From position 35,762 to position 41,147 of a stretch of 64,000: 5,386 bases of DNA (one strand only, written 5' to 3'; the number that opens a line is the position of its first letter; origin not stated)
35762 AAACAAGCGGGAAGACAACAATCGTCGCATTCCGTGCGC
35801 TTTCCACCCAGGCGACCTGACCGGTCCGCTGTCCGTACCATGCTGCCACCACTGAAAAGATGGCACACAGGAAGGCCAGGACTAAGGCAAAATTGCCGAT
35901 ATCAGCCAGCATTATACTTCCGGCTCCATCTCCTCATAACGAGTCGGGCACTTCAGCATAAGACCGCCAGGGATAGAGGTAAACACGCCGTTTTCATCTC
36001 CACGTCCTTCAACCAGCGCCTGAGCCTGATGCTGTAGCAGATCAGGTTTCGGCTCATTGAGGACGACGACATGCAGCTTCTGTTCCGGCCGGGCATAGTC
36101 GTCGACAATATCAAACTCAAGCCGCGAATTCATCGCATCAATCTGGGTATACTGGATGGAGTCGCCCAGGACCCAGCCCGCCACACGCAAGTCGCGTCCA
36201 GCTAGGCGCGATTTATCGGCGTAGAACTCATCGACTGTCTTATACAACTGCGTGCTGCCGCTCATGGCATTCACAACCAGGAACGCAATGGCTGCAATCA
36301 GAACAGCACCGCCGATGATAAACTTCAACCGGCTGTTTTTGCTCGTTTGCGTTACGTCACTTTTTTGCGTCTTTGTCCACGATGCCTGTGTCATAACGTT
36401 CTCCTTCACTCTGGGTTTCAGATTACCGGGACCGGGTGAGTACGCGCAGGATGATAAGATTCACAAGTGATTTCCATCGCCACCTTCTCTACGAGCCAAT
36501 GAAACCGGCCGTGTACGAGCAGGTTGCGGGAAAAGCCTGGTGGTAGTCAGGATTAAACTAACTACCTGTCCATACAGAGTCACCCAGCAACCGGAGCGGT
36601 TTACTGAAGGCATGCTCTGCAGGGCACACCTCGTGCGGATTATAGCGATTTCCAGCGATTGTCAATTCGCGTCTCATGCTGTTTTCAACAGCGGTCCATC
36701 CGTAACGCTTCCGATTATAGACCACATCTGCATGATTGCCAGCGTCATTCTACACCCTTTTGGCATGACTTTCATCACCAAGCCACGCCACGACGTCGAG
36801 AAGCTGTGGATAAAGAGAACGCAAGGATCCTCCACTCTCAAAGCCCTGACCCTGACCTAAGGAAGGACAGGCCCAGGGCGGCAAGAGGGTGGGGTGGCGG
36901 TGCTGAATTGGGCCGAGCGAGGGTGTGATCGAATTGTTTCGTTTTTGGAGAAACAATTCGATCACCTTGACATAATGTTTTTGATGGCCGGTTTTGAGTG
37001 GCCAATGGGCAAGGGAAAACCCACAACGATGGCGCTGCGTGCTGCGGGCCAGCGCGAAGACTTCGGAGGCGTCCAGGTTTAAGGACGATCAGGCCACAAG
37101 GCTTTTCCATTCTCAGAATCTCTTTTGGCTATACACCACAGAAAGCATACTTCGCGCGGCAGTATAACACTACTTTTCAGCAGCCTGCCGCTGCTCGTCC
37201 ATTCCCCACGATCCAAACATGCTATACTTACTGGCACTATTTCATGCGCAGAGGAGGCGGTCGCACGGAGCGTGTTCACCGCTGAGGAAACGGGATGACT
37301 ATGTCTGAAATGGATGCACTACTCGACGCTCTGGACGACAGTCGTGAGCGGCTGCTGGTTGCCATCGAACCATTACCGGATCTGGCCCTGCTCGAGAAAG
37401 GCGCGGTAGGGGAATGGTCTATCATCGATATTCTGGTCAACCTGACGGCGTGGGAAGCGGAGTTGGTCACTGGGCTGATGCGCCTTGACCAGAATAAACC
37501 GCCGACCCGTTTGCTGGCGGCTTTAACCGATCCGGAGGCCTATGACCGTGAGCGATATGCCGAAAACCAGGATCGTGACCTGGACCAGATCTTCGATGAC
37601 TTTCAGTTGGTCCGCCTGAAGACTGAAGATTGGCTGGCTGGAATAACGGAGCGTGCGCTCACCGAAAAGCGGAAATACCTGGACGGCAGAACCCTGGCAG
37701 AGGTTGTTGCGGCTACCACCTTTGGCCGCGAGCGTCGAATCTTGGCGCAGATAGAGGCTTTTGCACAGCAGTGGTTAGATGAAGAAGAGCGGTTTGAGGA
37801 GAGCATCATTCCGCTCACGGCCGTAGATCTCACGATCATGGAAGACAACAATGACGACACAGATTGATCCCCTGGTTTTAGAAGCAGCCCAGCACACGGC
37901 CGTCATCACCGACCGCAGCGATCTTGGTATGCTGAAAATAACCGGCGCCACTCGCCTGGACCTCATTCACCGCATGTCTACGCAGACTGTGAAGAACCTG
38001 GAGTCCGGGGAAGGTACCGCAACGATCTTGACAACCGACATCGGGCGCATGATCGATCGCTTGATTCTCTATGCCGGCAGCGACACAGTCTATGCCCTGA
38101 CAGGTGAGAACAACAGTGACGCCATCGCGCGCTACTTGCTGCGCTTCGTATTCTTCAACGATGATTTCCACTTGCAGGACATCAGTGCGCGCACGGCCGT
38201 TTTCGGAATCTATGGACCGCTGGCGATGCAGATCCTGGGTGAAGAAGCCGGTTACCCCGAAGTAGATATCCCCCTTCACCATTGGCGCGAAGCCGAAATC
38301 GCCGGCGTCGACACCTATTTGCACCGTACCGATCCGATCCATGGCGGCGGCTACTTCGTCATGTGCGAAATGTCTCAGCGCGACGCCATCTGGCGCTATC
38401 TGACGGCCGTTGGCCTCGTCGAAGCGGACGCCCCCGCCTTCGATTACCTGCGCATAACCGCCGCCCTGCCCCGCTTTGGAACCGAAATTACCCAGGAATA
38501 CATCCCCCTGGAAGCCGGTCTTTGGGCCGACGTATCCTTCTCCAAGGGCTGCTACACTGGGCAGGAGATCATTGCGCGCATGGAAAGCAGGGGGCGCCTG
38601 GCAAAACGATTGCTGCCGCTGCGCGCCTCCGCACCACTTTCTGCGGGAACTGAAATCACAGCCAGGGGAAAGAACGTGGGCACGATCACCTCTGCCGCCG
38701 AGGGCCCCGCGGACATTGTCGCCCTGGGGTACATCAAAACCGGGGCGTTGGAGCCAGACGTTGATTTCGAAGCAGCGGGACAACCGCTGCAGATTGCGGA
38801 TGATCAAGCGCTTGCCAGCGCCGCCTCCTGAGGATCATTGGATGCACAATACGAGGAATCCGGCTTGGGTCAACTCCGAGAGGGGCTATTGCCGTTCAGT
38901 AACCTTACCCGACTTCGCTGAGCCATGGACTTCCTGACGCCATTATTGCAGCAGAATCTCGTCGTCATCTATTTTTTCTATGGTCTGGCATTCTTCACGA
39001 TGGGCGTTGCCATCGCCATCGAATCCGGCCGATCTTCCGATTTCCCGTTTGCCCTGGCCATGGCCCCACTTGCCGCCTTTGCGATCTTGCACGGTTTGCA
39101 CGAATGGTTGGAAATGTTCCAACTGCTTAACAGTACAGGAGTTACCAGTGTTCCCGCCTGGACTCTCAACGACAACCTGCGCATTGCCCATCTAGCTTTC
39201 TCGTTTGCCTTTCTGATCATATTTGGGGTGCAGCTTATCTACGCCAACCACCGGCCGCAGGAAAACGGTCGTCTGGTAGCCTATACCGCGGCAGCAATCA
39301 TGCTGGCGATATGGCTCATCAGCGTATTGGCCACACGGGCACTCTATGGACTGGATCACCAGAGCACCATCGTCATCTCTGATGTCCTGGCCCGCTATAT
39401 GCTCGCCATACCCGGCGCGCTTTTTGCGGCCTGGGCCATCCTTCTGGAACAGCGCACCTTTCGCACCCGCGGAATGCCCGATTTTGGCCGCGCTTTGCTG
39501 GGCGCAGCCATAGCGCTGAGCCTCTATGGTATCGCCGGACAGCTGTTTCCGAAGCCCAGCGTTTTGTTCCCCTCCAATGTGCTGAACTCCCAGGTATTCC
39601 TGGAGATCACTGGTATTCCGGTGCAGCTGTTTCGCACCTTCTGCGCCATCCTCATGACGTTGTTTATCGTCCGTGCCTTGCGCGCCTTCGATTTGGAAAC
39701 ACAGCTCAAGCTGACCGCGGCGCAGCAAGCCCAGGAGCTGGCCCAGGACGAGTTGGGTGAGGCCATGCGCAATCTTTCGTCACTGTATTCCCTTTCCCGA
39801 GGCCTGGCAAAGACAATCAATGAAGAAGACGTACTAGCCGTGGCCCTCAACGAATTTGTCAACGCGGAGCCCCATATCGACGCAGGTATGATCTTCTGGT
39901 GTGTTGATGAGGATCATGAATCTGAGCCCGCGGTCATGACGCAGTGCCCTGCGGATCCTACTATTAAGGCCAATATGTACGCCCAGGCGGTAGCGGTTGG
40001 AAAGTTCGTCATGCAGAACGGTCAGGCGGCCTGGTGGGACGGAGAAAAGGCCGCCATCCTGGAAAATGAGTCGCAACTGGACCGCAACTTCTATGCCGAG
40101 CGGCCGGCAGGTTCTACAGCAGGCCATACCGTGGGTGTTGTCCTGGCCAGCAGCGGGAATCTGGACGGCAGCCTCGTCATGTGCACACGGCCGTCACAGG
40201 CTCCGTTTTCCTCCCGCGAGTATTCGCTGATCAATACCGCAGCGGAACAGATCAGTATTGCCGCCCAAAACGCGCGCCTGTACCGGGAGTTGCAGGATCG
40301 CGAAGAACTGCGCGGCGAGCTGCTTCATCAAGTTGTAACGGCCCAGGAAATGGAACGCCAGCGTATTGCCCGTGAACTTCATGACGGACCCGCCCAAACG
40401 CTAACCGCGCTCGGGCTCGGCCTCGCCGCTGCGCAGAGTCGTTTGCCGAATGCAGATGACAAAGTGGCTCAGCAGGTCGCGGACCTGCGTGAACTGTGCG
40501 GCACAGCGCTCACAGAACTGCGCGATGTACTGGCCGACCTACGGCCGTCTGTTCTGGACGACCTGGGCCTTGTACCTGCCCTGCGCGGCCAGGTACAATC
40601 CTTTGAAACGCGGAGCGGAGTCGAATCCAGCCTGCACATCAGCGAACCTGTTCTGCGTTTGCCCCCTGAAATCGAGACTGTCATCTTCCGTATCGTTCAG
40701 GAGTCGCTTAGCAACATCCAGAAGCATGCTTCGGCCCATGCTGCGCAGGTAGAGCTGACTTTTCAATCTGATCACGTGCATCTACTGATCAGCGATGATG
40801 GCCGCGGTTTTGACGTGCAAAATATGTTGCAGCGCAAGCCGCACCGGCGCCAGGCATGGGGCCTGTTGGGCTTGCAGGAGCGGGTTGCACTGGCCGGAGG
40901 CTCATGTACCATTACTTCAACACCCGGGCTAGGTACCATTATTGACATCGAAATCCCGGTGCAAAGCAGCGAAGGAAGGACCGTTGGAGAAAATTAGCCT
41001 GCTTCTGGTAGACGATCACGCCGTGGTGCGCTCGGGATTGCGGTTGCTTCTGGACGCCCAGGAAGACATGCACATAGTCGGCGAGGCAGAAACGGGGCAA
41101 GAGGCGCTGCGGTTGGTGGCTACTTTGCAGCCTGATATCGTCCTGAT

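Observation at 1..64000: Highly iterated 8-bp palindrome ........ (about 46 exact copies, roughly 1-3 expected)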

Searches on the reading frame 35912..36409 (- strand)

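Call 75: search_protein_families(library=pfam, proteins=[window:35912-36409:-], max_evalue=0.0001)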
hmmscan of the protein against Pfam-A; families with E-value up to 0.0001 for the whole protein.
window:35912-36409:- (165 aa): 1 family
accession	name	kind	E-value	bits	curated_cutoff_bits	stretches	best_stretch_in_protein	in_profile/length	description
PF03100.22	CcmE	-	3.3e-13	50.3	24.6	1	54-160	2-98/99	CcmE domain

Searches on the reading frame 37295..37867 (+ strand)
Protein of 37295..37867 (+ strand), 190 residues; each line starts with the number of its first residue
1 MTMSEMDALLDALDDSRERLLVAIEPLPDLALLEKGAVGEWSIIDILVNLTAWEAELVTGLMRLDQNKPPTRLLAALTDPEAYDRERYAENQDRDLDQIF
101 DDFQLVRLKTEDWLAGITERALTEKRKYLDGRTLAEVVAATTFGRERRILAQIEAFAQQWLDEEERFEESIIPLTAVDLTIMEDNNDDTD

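Call 74: search_protein_families(library=pfam, proteins=[window:37295-37867:+], max_evalue=0.0001)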
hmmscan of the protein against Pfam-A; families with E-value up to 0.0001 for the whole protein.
window:37295-37867:+ (190 aa): 1 family
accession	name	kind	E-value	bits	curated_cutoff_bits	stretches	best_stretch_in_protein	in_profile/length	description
PF12867.12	DinB_2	-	1.1e-06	29.5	24.8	1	12-139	1-115/128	DinB superfamily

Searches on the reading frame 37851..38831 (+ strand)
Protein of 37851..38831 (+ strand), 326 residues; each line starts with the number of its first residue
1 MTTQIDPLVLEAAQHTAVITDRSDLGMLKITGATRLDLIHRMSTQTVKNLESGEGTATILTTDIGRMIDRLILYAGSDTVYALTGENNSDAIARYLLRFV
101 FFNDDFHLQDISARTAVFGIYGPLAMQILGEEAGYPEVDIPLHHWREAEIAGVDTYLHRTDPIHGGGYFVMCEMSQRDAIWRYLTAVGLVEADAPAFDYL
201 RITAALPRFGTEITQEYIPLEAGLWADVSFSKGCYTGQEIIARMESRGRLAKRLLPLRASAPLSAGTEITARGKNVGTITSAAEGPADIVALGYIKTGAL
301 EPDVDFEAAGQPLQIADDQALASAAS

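Call 41: search_protein_families(library=pfam, proteins=[window:37851-38831:+], max_evalue=0.001)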
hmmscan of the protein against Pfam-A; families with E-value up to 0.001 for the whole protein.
window:37851-38831:+ (326 aa): 3 families
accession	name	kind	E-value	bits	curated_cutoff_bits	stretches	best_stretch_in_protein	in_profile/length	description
PF01571.26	GCV_T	-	7.7e-30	104.4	25.6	1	12-225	35-253/255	Aminomethyltransferase folate-binding domain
PF25455.1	Beta-barrel_CAF17_C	-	1.4e-07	31.6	25.7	1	252-315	3-62/70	CAF17, C-terminal beta-barrel domain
PF08669.17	GCV_T_C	-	7.2e-05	23.1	25.9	1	254-307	3-61/80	Glycine cleavage T-protein C-terminal barrel domain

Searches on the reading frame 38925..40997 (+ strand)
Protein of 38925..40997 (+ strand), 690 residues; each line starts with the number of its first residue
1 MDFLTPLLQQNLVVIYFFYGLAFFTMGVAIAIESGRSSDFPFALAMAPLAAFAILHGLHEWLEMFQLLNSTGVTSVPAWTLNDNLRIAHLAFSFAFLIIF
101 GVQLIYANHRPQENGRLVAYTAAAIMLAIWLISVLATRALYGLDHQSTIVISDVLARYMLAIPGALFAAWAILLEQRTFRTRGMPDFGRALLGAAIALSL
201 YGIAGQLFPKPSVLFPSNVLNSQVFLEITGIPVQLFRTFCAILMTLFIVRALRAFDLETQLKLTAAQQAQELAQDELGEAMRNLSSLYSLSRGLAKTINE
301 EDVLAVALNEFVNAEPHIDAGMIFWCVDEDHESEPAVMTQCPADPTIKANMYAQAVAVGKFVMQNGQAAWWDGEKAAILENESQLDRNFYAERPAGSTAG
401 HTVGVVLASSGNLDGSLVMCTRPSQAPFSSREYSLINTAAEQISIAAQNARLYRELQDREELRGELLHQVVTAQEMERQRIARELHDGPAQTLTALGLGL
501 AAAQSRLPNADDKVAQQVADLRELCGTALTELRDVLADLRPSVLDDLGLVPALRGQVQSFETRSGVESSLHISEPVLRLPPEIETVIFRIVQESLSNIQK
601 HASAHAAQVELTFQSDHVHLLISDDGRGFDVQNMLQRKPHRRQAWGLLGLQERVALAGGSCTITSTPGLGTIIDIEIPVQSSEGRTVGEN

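Call 7: search_protein_families(library=ncbifam, proteins=[window:38925-40997:+], max_evalue=1e-10)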
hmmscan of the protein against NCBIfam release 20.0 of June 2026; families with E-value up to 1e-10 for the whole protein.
window:38925-40997:+ (690 aa): 7 families
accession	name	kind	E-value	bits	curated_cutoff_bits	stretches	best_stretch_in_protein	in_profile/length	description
NF052443.1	SensHisKinMctS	equivalog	1.4e-45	155.5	700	1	464-681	237-450/457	two-component system sensor histidine kinase MctS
NF008649.0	PRK11644.1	equivalog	1.3e-35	123.1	408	1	452-679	278-496/499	signal transduction histidine-protein kinase/phosphatase UhpB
NF052531.1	Strep_LiaS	equivalog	3.4e-33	115.3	450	1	445-679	103-327/328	envelope stress sensor histidine kinase LiaS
NF007896.0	PRK10600.1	equivalog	4.1e-26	91.8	578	1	417-676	343-582/598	nitrate/nitrite two-component system sensor histidine kinase NarX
NF047786.1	his_kin_MadS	equivalog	9.3e-26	90.9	500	1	475-678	228-434/434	MadS family sensor histidine kinase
NF008184.0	PRK10935.1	equivalog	2.7e-24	85.7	553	1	477-682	363-562/565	nitrate/nitrite two-component system sensor histidine kinase NarQ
NF047322.1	HK_morpho_MacS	equivalog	1.7e-12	47.3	300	1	471-678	176-367/367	MacS family sensor histidine kinase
